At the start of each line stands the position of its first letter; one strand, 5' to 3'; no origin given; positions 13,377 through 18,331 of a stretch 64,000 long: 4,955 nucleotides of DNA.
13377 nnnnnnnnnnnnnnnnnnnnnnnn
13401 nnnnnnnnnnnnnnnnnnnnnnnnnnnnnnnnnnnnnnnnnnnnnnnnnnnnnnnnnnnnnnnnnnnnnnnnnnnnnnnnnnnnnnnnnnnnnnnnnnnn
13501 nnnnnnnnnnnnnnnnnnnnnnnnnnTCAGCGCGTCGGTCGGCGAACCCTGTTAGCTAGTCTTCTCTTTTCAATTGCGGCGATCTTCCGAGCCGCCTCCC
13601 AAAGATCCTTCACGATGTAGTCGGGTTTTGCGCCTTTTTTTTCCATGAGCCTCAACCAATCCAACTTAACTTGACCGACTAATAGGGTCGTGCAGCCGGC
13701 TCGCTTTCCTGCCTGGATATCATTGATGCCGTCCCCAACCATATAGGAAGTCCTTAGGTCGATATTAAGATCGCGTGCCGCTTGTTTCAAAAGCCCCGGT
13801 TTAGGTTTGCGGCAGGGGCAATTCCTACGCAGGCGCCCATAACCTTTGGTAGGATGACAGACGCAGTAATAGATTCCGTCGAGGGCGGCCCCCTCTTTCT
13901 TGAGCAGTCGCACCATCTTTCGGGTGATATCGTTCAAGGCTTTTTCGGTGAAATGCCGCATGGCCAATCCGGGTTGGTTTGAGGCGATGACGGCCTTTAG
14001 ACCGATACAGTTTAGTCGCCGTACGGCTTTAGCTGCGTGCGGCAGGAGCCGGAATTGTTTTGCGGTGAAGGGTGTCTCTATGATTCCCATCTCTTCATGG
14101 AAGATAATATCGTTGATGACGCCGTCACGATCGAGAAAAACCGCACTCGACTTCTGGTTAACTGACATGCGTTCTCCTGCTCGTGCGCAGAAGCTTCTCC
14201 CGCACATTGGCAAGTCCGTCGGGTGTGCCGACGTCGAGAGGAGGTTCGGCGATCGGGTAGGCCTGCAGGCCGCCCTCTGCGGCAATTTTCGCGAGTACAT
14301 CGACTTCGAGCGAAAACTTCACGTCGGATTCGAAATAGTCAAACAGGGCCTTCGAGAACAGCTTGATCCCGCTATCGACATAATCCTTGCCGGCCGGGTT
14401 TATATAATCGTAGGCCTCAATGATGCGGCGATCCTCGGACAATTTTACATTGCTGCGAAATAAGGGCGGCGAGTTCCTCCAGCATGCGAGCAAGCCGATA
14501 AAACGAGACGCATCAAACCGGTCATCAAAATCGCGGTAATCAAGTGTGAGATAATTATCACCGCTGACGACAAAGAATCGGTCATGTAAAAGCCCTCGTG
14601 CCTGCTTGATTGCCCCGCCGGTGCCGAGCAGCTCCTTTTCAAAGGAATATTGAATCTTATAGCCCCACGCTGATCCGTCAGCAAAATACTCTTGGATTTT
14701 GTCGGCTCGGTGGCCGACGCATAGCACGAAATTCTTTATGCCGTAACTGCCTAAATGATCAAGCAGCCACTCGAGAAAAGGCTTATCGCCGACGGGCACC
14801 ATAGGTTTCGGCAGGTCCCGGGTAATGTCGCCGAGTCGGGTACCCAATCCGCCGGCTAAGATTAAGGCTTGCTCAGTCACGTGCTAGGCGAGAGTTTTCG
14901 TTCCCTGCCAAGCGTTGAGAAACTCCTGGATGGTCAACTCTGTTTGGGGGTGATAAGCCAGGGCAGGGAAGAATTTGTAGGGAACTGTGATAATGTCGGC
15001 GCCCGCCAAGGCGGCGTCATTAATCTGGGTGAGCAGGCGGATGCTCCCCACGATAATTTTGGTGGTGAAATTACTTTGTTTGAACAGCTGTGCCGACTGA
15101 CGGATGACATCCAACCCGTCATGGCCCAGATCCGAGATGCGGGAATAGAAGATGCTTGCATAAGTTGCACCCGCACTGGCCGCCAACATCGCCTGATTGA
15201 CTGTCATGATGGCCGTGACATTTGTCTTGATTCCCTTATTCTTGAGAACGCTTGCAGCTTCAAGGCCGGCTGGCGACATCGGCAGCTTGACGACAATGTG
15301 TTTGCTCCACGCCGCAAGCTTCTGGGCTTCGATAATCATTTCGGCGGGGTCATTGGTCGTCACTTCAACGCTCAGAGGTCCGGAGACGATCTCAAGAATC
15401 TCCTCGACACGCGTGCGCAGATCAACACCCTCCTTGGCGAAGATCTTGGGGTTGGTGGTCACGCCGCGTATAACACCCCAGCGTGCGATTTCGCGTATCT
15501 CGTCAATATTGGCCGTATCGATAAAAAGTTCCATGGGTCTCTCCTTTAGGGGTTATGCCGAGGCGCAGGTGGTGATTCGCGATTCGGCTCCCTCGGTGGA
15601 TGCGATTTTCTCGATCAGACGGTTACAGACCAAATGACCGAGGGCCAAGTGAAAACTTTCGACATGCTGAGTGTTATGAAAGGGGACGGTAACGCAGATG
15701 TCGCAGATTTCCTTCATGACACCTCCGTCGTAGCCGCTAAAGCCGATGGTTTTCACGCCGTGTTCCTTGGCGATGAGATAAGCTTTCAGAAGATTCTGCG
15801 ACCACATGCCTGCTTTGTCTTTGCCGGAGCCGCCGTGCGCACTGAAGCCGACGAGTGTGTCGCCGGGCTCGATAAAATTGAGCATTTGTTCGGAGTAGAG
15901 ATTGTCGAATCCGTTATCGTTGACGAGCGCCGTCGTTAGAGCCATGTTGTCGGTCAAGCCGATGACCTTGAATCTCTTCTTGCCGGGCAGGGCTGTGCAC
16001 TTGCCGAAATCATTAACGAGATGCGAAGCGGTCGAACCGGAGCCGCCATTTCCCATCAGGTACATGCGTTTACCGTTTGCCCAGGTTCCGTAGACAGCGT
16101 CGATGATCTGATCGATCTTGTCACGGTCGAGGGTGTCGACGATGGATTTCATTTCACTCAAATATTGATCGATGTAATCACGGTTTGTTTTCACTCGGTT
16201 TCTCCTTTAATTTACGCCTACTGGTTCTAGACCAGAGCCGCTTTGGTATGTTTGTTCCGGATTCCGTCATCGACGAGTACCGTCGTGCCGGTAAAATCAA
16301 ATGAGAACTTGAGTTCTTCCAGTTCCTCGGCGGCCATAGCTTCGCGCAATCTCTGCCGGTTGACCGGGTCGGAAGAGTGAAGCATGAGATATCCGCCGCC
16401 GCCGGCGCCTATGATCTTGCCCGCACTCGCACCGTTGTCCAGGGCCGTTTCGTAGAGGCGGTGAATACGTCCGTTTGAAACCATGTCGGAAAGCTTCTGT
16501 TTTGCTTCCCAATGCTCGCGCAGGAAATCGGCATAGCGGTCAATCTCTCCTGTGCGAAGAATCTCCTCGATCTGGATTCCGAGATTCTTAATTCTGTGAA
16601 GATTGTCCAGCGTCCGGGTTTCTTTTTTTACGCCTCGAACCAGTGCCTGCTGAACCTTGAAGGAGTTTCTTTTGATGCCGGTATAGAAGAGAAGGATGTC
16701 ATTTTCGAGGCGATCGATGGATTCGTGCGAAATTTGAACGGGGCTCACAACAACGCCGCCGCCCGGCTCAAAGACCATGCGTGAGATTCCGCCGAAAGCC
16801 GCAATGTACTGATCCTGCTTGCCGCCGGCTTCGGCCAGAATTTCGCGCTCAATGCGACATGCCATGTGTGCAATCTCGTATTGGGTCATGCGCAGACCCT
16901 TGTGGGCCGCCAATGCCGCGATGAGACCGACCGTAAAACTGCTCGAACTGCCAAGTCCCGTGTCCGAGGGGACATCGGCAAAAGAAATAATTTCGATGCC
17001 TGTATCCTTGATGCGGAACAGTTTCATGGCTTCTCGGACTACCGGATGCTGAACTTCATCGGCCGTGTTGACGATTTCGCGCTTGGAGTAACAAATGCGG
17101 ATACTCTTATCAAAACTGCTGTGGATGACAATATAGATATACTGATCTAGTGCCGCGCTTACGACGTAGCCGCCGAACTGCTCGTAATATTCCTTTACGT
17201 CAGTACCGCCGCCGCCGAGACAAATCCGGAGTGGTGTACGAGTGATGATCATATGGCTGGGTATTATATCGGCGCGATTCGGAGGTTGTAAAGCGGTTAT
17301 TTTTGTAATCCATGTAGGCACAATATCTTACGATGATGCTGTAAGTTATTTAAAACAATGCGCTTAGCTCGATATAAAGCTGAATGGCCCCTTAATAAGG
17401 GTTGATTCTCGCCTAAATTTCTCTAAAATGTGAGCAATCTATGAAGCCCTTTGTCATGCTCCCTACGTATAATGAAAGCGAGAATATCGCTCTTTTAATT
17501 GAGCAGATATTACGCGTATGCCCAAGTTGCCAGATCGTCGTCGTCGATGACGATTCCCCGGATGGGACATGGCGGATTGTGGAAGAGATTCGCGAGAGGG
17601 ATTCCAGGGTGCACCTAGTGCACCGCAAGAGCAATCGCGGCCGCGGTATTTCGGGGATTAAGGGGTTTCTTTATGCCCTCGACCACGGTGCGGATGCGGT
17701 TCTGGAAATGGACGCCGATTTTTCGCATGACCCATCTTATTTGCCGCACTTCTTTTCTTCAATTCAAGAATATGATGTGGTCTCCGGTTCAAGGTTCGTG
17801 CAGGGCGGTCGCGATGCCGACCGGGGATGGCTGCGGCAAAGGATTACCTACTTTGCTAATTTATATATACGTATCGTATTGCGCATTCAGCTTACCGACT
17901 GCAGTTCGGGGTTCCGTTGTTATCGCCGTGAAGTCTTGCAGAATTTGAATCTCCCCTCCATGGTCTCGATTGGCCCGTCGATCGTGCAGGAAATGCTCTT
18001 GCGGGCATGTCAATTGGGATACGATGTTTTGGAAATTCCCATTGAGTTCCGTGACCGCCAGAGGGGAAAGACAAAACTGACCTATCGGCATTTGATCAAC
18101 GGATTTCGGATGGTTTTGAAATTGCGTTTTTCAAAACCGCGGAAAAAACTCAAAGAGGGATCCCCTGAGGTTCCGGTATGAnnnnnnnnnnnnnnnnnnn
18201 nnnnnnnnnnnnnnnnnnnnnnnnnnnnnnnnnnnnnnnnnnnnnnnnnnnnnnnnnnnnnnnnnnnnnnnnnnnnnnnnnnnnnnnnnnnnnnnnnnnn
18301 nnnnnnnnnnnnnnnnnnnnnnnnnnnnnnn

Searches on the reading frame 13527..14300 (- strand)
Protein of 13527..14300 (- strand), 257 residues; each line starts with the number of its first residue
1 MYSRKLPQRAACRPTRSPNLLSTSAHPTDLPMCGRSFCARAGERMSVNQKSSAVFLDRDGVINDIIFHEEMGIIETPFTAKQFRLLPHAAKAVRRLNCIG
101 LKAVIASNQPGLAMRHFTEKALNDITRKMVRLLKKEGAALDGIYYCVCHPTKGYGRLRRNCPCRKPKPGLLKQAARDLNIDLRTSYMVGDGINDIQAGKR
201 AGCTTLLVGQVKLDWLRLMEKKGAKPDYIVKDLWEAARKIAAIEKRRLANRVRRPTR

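Call 9: search_protein_families(library=pfam, proteins=[window:13527-14300:-], max_evalue=0.0001)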
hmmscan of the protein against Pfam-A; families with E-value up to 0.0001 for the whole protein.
window:13527-14300:- (257 aa): 5 families
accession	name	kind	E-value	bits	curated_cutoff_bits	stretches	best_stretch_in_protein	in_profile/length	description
PF13242.12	Hydrolase_like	-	7.9e-16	58.2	22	1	163-236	2-75/75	HAD-hyrolase-like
PF00702.32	Hydrolase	-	1e-11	46.1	26.4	1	81-202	95-191/191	haloacid dehalogenase-like hydrolase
PF13419.12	HAD_2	-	1.3e-08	35.6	23.8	1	163-208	133-178/178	Haloacid dehalogenase-like hydrolase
PF08645.17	PNK3P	-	2.6e-05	24.4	22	1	83-195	27-130/161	Polynucleotide kinase 3 phosphatase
PF12710.13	HAD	-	7.6e-05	23.6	27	0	85-198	86-188/189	haloacid dehalogenase-like hydrolase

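Call 59: search_protein_families(library=ncbifam, proteins=[window:13527-14300:-], max_evalue=1e-10)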
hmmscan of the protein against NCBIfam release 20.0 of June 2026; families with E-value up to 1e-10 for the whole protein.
window:13527-14300:- (257 aa): 8 families
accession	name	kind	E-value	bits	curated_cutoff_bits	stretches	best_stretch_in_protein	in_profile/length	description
NF006506.0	PRK08942.1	equivalog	6.3e-43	146.4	178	1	51-242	3-179/182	D-glycero-beta-D-manno-heptose 1,7-bisphosphate 7-phosphatase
TIGR00213.1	GmhB_yaeD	subfamily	8.9e-33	113.4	149.6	1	52-208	2-150/176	D-glycero-beta-D-manno-heptose 1,7-bisphosphate 7-phosphatase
TIGR01656.1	Histidinol-ppas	subfamily_domain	1.1e-32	113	84.15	1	53-206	2-144/149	histidinol-phosphate phosphatase domain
TIGR01662.1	HAD-SF-IIIA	subfamily_domain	8.2e-26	90.8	44.6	1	53-208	2-138/141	HAD-IIIA family hydrolase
NF005264.0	PRK06769.1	equivalog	3.4e-20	72.6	217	1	51-239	4-170/175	HAD-IIIA family hydrolase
NF050049.1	HBPPhtaseGmhB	domain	7.8e-20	71.4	250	1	50-208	2-143/171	D-glycero-alpha-D-manno-heptose-1,7-bisphosphate 7-phosphatase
NF003937.0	PRK05446.1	equivalog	4.8e-19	68.6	443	1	51-221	3-161/355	bifunctional histidinol-phosphatase/imidazoleglycerol-phosphate dehydratase HisB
TIGR01261.1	hisB_Nterm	equivalog_domain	4.1e-18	65.4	140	1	53-220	3-158/161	histidinol-phosphatase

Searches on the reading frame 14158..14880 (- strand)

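Call 9: search_protein_families(library=pfam, proteins=[window:14158-14880:-], max_evalue=0.0001)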
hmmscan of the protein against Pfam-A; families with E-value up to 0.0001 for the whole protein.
window:14158-14880:- (240 aa): 2 families
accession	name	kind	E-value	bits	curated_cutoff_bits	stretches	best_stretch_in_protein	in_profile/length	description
PF00483.29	NTP_transferase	-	9.1e-24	84.8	21.2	1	5-231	2-243/245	Nucleotidyl transferase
PF12804.13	NTP_transf_3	-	1.3e-10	42.1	27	1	5-109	1-96/160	MobA-like NTP transferase domain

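Call 59: search_protein_families(library=ncbifam, proteins=[window:14158-14880:-], max_evalue=1e-10)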
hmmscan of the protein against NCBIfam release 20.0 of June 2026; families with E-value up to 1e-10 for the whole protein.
window:14158-14880:- (240 aa): 14 families
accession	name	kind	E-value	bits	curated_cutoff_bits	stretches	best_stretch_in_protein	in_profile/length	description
NF049965.1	GlMnHpPGnyltfHddC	equivalog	2.6e-38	131.9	300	1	4-193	2-185/221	D-glycero-D-manno-heptose 1-phosphate guanosyltransferase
TIGR03992.1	Arch_glmU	subfamily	1.1e-31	110.1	292.1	1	4-235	2-232/393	bifunctional sugar-1-phosphate nucleotidylyltransferase/acetyltransferase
NF045761.1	NAMPUrTaseMurU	equivalog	3.9e-31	108.7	250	1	4-227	2-224/226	N-acetylmuramate alpha-1-phosphate uridylyltransferase MurU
NF052502.1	man1P_GTase_Rv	exception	1.1e-28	100.1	440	1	4-232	2-232/352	mannose-1-phosphate guanylyltransferase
TIGR01208.1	rmlA_long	equivalog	5.1e-22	78.2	320.25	1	5-185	2-184/353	glucose-1-phosphate thymidylyltransferase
NF041313.1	UDPGP_AglF_Halo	equivalog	6.4e-22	78.1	400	1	4-121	2-118/234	UTP--glucose-1-phosphate uridylyltransferase AglF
TIGR02623.1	G1P_cyt_trans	equivalog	2.4e-19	69.8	300.25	1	4-68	2-66/255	glucose-1-phosphate cytidylyltransferase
NF045697.1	MurNAcPUrMurU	equivalog_domain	1.5e-14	54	370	1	6-105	1-100/229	N-acetylmuramate alpha-1-phosphate uridylyltransferase MurU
NF041173.1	Sug_nt_acttase_Thmprot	equivalog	2.4e-13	49.8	600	1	4-232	2-229/405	bifunctional sugar-1-phosphate nucleotidylyltransferase/acetyltransferase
NF010934.1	PRK14354.1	equivalog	1.2e-12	47.1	450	1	5-111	2-102/447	bifunctional UDP-N-acetylglucosamine diphosphorylase/glucosamine-1-phosphate N-acetyltransferase GlmU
NF010935.0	PRK14355.1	equivalog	1.3e-12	47.1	718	1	4-100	5-94/459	bifunctional UDP-N-acetylglucosamine diphosphorylase/glucosamine-1-phosphate N-acetyltransferase GlmU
TIGR01173.1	glmU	equivalog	3.1e-12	46.1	366.85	1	4-109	2-102/452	bifunctional UDP-N-acetylglucosamine diphosphorylase/glucosamine-1-phosphate N-acetyltransferase GlmU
TIGR01207.1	rmlA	equivalog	5.4e-12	45.4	360.65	1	5-110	2-109/286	glucose-1-phosphate thymidylyltransferase RfbA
TIGR01099.1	galU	equivalog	5.1e-11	42.6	326.8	0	4-84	3-83/261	UTP--glucose-1-phosphate uridylyltransferase GalU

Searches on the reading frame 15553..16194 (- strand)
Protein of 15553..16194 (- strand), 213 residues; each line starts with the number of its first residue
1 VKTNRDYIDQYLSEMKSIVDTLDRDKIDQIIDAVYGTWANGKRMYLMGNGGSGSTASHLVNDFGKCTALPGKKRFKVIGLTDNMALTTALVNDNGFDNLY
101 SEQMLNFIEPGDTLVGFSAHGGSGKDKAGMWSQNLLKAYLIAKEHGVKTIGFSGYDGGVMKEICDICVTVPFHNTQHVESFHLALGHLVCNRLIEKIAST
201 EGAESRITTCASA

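Call 10: search_protein_families(library=pfam, proteins=[window:15553-16194:-], max_evalue=0.0001)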
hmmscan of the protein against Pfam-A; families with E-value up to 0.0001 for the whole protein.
window:15553-16194:- (213 aa): 1 family
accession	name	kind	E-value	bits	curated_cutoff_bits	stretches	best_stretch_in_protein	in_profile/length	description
PF13580.11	SIS_2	-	2.5e-13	50.7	27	1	7-153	2-137/138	SIS domain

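Call 59: search_protein_families(library=ncbifam, proteins=[window:15553-16194:-], max_evalue=1e-10)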
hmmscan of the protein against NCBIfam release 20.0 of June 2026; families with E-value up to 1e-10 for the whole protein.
window:15553-16194:- (213 aa): 4 families
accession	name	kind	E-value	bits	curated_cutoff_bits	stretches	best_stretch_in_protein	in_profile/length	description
TIGR00441.1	gmhA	equivalog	6e-25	88.1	209.45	1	36-192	6-152/154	D-sedoheptulose 7-phosphate isomerase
NF010546.0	PRK13936.1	equivalog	5e-20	72.1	276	1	24-194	26-189/197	phosphoheptose isomerase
NF001628.0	PRK00414.1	equivalog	1.7e-15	57.2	265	1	12-196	10-188/192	D-sedoheptulose 7-phosphate isomerase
NF010547.0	PRK13938.1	equivalog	4.1e-14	52.7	320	1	29-192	33-186/196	D-sedoheptulose 7-phosphate isomerase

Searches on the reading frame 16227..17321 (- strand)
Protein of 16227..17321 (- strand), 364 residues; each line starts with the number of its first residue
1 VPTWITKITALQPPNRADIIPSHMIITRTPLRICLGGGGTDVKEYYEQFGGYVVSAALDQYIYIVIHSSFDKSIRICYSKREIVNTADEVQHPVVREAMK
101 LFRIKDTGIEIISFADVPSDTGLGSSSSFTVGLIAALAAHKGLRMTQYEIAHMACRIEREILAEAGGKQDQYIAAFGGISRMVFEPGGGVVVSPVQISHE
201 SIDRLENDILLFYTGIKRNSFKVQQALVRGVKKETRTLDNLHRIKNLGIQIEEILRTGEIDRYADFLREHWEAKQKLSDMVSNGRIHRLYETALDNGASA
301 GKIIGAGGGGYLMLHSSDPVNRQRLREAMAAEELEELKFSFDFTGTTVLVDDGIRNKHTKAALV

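Call 10: search_protein_families(library=pfam, proteins=[window:16227-17321:-], max_evalue=0.0001)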
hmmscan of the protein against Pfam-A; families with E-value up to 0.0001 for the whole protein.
window:16227-17321:- (364 aa): 3 families
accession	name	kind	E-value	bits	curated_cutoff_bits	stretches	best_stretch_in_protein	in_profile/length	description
PF00288.32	GHMP_kinases_N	-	1.2e-16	61.1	22.3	1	95-178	3-87/87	GHMP kinases N terminal domain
PF08544.19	GHMP_kinases_C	-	2.4e-05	25.1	21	1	259-331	9-81/85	GHMP kinases C terminal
PF22700.2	MVD-like_N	-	6.3e-05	23.1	27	0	78-155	52-129/157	Diphosphomevalonate decarboxylase-like N-terminal domain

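Call 59: search_protein_families(library=ncbifam, proteins=[window:16227-17321:-], max_evalue=1e-10)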
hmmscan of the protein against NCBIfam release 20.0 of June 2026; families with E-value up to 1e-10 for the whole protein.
window:16227-17321:- (364 aa): 5 families
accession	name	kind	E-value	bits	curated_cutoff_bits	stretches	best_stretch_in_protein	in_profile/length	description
NF049969.1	GlMnHpPKinHddA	equivalog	1.6e-65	221.8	600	1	24-345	2-332/338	D-glycero-D-manno-heptose 7-phosphate kinase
NF009948.0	PRK13412.1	equivalog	1.9e-33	115.2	721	1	107-334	725-953/974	bifunctional fucokinase/fucose-1-phosphate guanylyltransferase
TIGR00549.1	mevalon_kin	equivalog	1.3e-21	77.4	163.05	1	52-313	18-274/276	mevalonate kinase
NF003036.0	PRK03926.1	equivalog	3.8e-15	55.8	403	1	52-327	23-277/302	mevalonate kinase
NF003006.0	PRK03817.1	equivalog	4.4e-14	52.2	443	0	26-220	3-193/352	galactokinase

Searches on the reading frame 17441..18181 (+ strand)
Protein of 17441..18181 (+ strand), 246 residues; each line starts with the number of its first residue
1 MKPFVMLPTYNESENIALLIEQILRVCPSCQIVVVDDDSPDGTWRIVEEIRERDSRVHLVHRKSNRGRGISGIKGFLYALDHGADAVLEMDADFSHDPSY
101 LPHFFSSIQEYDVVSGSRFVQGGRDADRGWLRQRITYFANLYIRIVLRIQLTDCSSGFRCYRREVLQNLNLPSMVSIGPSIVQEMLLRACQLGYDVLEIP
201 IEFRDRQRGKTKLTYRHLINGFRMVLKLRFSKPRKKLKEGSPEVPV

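Call 10: search_protein_families(library=pfam, proteins=[window:17441-18181:+], max_evalue=0.0001)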
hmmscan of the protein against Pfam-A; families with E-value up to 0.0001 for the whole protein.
window:17441-18181:+ (246 aa): 2 families
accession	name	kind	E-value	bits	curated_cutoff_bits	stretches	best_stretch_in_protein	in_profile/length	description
PF00535.33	Glycos_transf_2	-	2.1e-28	99.8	23.3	1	5-168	2-166/168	Glycosyl transferase family 2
PF13641.12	Glyco_tranf_2_3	-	4.1e-07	30.7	27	1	5-170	5-175/230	Glycosyltransferase like family 2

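Call 12: search_protein_families(library=ncbifam, proteins=[window:17441-18181:+], max_evalue=0.001)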
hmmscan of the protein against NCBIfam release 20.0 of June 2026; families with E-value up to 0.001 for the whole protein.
window:17441-18181:+ (246 aa): 12 families
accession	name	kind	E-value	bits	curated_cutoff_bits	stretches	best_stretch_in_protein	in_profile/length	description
NF041391.1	DPhHxTase_Halo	equivalog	1.3e-18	66.8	375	1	9-213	3-192/213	dolichyl-phosphate hexose transferase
NF047588.1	GlcsyltransPgfSStrep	equivalog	3.8e-18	65.7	500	1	1-220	1-212/308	glycosyltransferase PgfS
NF058614.1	PPMAGASynPpgS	equivalog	1.8e-16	60.3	370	1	4-226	3-217/226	polyprenyl-phospho-N-acetylgalactosaminyl synthase PpgS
TIGR04182.1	glyco_TIGR04182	equivalog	1.4e-15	57.4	325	1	5-227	4-213/293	S-layer glycoprotein N-glycosyltransferase AglJ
NF007986.1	PRK10714.1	equivalog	3.2e-13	49.4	529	1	5-222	10-219/316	undecaprenyl-phosphate 4-deoxy-4-formamido-L-arabinose transferase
TIGR03937.1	PgaC_IcaA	equivalog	1.5e-10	40.6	422.3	1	5-97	49-139/407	poly-beta-1,6-N-acetyl-D-glucosamine synthase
NF053846.1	glyco_with_XrtP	equivalog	2.3e-10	39.7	520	1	5-68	45-108/440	XrtP-associated glycosyltransferase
NF045692.1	OglycostaseCruG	equivalog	1.3e-08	34.2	600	1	5-120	45-167/386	2'-O-glycosyltransferase CruG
TIGR04283.1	glyco_like_mftF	equivalog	3.9e-07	29.9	182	1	5-68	3-62/221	TIGR04283 family arsenosugar biosynthesis glycosyltransferase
NF047683.1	TeichurnBiosyTuaG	equivalog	2.7e-06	27.2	400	1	5-72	10-78/252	teichuronic acid biosynthesis protein TuaG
NF041875.1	EPS_EpsD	equivalog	5.5e-06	26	370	1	5-103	3-99/325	exopolysaccharide biosynthesis glycosyltransferase EpsD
TIGR03469.1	HpnB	hypoth_equivalog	5.6e-06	25.6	379.25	1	5-117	48-169/386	hopene-associated glycosyltransferase HpnB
